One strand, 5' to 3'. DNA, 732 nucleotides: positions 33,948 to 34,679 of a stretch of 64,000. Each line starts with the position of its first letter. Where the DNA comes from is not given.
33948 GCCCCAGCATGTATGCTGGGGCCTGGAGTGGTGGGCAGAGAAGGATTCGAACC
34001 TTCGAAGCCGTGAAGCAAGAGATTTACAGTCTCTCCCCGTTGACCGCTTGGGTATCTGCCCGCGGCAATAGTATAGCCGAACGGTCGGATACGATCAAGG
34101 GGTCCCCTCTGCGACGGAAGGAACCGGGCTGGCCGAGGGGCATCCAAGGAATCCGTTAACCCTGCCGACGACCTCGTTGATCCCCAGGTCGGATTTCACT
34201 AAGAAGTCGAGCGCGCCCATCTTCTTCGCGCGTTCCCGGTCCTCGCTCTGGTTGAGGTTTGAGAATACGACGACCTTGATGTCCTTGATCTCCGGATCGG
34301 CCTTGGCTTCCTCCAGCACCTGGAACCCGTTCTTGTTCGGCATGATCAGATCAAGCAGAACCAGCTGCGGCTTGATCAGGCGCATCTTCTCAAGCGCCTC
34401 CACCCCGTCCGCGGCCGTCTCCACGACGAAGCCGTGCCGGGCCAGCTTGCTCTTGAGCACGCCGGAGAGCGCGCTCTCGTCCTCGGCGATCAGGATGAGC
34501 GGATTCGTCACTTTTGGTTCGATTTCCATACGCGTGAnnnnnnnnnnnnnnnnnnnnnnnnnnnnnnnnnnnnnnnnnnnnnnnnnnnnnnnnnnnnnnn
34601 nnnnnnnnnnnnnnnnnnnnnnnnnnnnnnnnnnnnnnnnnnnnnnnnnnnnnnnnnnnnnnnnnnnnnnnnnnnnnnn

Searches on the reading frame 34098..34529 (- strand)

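Call 100: search_protein_families(library=pfam, proteins=[window:34098-34529:-], max_evalue=0.0001)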
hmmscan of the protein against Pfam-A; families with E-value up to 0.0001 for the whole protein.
window:34098-34529:- (144 aa): 1 family
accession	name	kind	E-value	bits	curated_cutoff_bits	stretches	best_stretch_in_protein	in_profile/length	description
PF00072.30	Response_reg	-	1.7e-20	73.7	30.2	1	12-113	1-100/111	Response regulator receiver domain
